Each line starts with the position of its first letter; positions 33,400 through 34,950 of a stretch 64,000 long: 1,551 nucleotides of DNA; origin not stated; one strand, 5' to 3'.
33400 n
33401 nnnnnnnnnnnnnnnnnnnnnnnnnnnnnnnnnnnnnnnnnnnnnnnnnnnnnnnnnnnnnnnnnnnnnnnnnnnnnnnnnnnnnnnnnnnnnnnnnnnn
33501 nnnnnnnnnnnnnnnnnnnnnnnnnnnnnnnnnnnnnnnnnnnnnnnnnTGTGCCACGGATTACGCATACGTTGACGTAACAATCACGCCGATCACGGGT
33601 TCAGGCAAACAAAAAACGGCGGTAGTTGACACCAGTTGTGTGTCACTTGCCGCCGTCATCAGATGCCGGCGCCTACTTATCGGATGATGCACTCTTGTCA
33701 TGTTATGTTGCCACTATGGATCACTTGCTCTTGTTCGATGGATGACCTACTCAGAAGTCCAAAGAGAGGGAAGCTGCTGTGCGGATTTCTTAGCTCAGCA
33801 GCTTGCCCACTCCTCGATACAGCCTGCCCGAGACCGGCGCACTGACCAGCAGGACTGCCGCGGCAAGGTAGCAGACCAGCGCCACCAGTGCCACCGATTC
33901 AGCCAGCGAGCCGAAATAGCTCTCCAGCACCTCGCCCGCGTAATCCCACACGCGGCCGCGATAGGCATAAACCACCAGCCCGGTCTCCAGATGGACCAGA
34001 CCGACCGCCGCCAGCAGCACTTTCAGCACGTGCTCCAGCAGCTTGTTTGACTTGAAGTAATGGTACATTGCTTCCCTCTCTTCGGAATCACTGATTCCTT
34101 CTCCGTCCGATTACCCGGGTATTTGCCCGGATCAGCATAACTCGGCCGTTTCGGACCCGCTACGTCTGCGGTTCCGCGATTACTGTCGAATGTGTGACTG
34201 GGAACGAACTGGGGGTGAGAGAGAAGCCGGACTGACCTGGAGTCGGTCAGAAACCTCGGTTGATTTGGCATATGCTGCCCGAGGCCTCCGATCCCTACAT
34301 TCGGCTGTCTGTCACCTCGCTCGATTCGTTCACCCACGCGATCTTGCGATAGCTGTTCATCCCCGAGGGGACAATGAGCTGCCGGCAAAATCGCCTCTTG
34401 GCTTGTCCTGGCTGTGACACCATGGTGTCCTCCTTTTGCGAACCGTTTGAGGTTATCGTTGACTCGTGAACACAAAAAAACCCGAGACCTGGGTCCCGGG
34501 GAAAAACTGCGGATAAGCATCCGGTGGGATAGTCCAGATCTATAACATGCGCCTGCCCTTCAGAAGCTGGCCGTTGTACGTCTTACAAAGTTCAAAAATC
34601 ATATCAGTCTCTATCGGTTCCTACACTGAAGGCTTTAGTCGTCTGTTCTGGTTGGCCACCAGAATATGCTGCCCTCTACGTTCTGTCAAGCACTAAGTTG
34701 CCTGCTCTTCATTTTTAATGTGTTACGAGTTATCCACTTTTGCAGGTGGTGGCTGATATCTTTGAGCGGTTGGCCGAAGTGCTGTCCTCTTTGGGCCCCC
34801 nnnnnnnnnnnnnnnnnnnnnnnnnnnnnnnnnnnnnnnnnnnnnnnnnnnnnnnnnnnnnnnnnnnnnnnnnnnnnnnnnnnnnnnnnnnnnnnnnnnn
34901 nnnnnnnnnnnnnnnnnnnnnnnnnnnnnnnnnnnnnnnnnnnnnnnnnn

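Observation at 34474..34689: Orphan promoter, about 145 nt of self-complementary RNA, then a strong intrinsic terminator: an unannotated sRNA or a terminator-type riboswitch/attenuator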

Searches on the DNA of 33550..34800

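Call 4: search_rna_families(source=window, start=34300, end=34800, threshold=evalue, max_evalue=10, show_alignments=3)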
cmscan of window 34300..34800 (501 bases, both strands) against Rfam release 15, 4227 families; matches with E-value up to 10: 5.
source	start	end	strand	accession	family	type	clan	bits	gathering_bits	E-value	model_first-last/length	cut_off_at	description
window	34472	34529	-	RF02837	anti-hemB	Gene; sRNA;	-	16.9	49.5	0.2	1-81/81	no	Burkholderia RNA 7 (anti-hemB)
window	34472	34545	-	RF02399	NsiR1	Gene; sRNA;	-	16.3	39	1.2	1-60/60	no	Nitrogen stress-induced RNA 1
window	34473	34541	-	RF02866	ncS16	Gene; sRNA;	-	12.8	48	9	1-83/83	no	Burkholderia sRNA 16 (Bc_KC_sr1)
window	34649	34665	-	RF02129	GNAS-AS1_3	Gene; lncRNA;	-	11.7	42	4.8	22-38/38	no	GNAS antisense RNA 1 conserved region 3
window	34635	34729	+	RF02150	MESTIT1_3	Gene; lncRNA;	-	11.2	60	8.3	1-99/99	no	MEST intronic transcript 1, antisense RNA conserved region 3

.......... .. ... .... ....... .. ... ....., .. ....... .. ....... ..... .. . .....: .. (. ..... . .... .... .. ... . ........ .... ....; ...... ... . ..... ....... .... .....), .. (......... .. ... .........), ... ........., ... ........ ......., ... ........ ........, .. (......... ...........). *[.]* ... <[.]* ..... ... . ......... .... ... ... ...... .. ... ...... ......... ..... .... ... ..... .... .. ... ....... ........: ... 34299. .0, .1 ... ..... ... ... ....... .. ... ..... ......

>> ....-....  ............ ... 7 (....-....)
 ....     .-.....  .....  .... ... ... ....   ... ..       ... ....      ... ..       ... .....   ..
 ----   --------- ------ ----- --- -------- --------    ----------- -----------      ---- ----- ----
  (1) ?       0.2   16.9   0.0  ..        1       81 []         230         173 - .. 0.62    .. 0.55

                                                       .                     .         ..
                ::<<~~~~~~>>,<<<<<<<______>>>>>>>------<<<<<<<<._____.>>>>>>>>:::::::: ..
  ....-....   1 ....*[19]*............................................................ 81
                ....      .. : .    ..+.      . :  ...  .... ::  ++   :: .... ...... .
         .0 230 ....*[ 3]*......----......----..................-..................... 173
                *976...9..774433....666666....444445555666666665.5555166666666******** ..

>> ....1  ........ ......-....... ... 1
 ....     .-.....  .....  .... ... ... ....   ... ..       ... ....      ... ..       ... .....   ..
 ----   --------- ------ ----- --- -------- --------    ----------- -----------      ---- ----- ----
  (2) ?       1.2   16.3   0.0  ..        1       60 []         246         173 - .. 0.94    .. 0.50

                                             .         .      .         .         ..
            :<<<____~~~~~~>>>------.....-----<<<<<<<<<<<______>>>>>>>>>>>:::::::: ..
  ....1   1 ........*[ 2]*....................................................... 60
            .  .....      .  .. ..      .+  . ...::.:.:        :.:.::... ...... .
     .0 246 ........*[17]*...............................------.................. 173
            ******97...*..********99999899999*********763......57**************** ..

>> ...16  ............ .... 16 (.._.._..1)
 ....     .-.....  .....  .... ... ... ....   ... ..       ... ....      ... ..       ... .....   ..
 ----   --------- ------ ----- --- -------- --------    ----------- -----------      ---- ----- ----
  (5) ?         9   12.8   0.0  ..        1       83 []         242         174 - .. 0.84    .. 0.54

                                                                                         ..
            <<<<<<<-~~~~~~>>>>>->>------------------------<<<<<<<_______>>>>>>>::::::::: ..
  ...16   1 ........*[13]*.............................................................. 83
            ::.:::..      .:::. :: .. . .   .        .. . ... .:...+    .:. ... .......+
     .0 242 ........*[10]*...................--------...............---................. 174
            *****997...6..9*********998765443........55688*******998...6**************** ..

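Call 39: search_rna_families(source=window, start=33550, end=34480, threshold=evalue, max_evalue=5)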
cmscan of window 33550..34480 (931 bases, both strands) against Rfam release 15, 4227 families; matches with E-value up to 5: 2.
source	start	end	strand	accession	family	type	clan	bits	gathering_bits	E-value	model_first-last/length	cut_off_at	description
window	33771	33804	+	RF02470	Ms_IGR-8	Gene; sRNA;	-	16.8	44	0.69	23-62/63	no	Mycobacterium sRNA Ms_IGR-8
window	33771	33804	-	RF02470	Ms_IGR-8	Gene; sRNA;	-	13.5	44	4.7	23-62/63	no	Mycobacterium sRNA Ms_IGR-8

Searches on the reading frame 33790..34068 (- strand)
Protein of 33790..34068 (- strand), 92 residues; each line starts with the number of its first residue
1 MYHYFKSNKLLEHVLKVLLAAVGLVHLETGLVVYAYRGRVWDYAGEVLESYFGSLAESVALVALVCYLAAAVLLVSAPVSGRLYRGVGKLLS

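Call 9: search_protein_families(library=pfam, proteins=[window:33790-34068:-], max_evalue=0.01)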
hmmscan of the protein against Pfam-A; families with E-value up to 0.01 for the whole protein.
window:33790-34068:- (92 aa): 0 families

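Call 14: find_homologous_proteins(query=window:33790-34068:-, max_evalue=0.001)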
Query window:33790-34068:- (92 aa): 2 proteins with E <= 0.001 among 137 candidates.
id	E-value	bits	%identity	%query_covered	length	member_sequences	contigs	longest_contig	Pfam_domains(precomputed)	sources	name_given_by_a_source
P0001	1.2e-49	184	100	100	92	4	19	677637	-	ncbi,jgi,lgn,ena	jgi:hypothetical protein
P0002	1.1e-41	159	87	100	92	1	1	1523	-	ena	-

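Call 15: find_encoding_contigs(protein=P0001, flank=3000, max_places=10)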
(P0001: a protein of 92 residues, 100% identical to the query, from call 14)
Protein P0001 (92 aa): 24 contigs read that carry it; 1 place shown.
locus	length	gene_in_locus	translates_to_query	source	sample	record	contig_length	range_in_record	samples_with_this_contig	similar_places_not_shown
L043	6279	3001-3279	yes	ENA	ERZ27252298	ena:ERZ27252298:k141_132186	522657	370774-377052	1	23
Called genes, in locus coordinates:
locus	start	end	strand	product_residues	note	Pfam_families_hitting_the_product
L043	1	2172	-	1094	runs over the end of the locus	PF26549:Tricorn_N, PF00930:DPPIV_N (faint), PF26550:Tricorn_2nd, PF07676:PD40 (weak), PF14684:Tricorn_C1, PF14685:PDZ_Tricorn, PF03572:Peptidase_S41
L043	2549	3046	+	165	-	-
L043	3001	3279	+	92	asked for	-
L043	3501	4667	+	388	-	PF01699:Na_Ca_ex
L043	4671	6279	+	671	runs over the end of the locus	PF00999:Na_H_Exchanger, PF02254:TrkA_N, PF02080:TrkA_C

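Call 16: find_encoding_contigs(protein=P0002, flank=3000, max_places=5)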
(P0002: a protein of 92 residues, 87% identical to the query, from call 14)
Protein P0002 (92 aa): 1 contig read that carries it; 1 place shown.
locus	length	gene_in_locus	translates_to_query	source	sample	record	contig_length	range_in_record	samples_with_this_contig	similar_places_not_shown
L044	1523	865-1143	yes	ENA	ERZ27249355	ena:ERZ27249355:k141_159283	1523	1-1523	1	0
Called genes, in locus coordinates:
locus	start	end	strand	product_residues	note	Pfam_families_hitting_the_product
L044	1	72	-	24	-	?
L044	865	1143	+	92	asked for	-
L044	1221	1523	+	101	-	?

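Call 24: find_encoding_contigs(protein=P0123, flank=2500, max_places=5)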
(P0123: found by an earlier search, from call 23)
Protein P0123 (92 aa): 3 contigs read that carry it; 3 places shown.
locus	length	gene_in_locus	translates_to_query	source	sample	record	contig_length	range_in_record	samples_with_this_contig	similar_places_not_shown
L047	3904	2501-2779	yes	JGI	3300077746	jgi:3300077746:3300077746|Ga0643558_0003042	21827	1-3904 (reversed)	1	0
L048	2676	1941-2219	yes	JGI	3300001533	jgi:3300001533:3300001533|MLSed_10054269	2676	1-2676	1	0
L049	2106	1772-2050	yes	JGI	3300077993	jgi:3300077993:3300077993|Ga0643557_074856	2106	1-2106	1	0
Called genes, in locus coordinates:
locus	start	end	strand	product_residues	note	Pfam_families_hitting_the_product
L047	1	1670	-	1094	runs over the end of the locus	PF26549:Tricorn_N, PF00930:DPPIV_N (faint), PF26550:Tricorn_2nd, PF07676:PD40 (weak), PF14684:Tricorn_C1, PF14685:PDZ_Tricorn, PF03572:Peptidase_S41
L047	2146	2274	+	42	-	-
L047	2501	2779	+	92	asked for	-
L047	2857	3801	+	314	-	-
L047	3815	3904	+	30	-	?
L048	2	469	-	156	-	?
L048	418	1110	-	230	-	PF26549:Tricorn_N, PF07676:PD40 (weak)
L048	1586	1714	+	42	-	-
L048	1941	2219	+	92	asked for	-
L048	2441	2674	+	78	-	?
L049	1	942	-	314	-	?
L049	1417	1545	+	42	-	-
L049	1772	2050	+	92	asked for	-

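Call 25: find_encoding_contigs(protein=P0124, flank=2500, max_places=5)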
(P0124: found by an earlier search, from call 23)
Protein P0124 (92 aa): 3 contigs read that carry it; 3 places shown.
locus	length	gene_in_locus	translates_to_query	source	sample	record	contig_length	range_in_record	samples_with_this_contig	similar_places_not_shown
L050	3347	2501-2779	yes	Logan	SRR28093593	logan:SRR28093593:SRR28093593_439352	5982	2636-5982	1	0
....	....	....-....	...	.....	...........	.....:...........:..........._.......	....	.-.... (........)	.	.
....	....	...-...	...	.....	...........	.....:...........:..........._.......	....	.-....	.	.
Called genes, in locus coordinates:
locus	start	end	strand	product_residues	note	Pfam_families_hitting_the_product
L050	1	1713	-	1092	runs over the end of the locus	PF00930:DPPIV_N (faint), PF26549:Tricorn_N, PF07676:PD40 (faint), PF26550:Tricorn_2nd, PF14684:Tricorn_C1, PF14685:PDZ_Tricorn, PF03572:Peptidase_S41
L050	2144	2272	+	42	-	-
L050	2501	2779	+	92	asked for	-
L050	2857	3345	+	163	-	?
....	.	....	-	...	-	?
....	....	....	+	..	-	-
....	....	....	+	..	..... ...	-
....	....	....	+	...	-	?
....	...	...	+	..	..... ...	-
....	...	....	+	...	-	?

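Call 36: search_protein_families(library=pfam, proteins=[L047:2857-3801:+, window:33790-34068:-], max_evalue=1)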
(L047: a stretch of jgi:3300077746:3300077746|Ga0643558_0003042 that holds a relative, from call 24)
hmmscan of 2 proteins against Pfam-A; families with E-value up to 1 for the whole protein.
L047:2857-3801:+ (314 aa): 0 families

window:33790-34068:- (92 aa): 4 families
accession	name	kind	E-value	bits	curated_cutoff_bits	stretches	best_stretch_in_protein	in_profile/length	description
PF08184.16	Cuticle_2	-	0.028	14.8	25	0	26-46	12-32/59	Cuticle protein 7 isoform family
PF20972.2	MASE9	-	0.058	13.7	24.3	1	1-80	106-189/203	MASE9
PF24267.1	HVO_1552_C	-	0.33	11.6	27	1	9-34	9-34/98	HVO_1552, C-terminal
PF20064.4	DUF6463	-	0.43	10.9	26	0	14-75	5-61/119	Family of unknown function (DUF6463)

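Call 37: search_protein_families(library=phrogs, proteins=[window:33790-34068:-, L047:2857-3801:+], max_evalue=1)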
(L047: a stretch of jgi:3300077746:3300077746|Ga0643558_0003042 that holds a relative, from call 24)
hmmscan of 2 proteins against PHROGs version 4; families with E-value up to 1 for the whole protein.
window:33790-34068:- (92 aa): 0 families

L047:2857-3801:+ (314 aa): 0 families

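Call 72: search_protein_families(library=padloc, proteins=[window:33790-34068:-, L047:2857-3801:+], max_evalue=1)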
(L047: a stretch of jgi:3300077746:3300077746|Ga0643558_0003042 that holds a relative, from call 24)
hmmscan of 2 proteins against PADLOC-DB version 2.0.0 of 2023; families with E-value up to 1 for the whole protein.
window:33790-34068:- (92 aa): 0 families

L047:2857-3801:+ (314 aa): 0 families

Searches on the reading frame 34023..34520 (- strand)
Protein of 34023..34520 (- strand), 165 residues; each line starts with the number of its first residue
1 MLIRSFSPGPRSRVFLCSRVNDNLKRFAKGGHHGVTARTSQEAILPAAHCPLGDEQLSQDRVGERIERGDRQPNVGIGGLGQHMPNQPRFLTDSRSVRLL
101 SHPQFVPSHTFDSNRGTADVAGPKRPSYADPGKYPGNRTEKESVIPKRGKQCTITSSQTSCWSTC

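Call 9: search_protein_families(library=pfam, proteins=[window:34023-34520:-], max_evalue=0.01)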
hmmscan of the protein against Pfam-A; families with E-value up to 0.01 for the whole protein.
window:34023-34520:- (165 aa): 0 families

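Call 72: search_protein_families(library=padloc, proteins=[window:34023-34520:-], max_evalue=1)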
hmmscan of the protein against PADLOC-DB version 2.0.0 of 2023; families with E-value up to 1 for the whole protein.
window:34023-34520:- (165 aa): 0 families

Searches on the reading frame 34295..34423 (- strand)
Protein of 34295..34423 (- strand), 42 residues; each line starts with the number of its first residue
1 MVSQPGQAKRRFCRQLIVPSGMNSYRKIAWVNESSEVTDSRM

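Call 9: search_protein_families(library=pfam, proteins=[window:34295-34423:-], max_evalue=0.01)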
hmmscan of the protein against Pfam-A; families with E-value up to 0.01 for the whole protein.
window:34295-34423:- (42 aa): 0 families

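Call 23: list_cluster_members(proteins=[P0001, P0002, window:34295-34423:-, window:32402-33583:-, window:34897-38181:+])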
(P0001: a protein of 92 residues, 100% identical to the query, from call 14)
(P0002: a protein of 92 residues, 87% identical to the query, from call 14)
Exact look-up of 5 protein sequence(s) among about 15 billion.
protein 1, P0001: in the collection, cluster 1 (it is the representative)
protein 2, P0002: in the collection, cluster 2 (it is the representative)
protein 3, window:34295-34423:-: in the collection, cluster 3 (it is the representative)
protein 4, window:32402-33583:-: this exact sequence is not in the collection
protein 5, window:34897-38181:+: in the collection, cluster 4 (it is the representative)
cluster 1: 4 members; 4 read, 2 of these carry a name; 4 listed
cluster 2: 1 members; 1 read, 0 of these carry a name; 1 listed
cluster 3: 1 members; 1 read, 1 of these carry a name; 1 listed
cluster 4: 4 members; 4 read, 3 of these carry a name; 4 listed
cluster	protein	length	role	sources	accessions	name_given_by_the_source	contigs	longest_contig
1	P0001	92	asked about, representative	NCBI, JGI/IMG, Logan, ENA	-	hypothetical protein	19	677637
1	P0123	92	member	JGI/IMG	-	hypothetical protein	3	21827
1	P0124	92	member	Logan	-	-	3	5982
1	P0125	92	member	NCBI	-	-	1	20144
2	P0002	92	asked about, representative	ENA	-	-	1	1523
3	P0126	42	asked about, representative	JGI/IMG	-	hypothetical protein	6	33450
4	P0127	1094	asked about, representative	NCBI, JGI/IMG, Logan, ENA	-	tricorn protease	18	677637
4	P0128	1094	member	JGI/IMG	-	tricorn protease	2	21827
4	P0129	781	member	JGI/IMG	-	tricorn protease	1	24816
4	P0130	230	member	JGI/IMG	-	-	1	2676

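Call 32: find_homologous_proteins(query=A4, max_evalue=10)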
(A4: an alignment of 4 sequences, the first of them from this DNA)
Query A4 (4 sequences) (42 aa, profile of the alignment): 2 proteins with E <= 10 among 2 candidates.
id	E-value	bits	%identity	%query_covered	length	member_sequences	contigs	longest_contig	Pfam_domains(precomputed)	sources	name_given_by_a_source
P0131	7.3e-28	114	83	98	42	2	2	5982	-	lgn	-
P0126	3.1e-26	109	100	100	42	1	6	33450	-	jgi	jgi:hypothetical protein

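Call 36: search_protein_families(library=pfam, proteins=[L047:2857-3801:+, window:34295-34423:-], max_evalue=1)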
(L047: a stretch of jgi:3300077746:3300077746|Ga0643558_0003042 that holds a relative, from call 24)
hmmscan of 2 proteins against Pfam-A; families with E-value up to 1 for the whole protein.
L047:2857-3801:+ (314 aa): 0 families

window:34295-34423:- (42 aa): 0 families

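Call 37: search_protein_families(library=phrogs, proteins=[window:34295-34423:-, L047:2857-3801:+], max_evalue=1)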
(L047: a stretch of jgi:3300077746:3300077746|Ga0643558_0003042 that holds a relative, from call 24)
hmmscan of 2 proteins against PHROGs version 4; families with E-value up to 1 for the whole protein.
window:34295-34423:- (42 aa): 1 family
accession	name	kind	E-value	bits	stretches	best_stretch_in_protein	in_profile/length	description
phrog_21224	-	unknown function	0.16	13.4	1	3-35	35-65/76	-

L047:2857-3801:+ (314 aa): 0 families

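Call 72: search_protein_families(library=padloc, proteins=[window:34295-34423:-, L047:2857-3801:+], max_evalue=1)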
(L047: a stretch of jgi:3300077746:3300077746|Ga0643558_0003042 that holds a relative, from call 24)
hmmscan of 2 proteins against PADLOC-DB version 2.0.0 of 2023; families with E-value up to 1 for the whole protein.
window:34295-34423:- (42 aa): 0 families

L047:2857-3801:+ (314 aa): 0 families
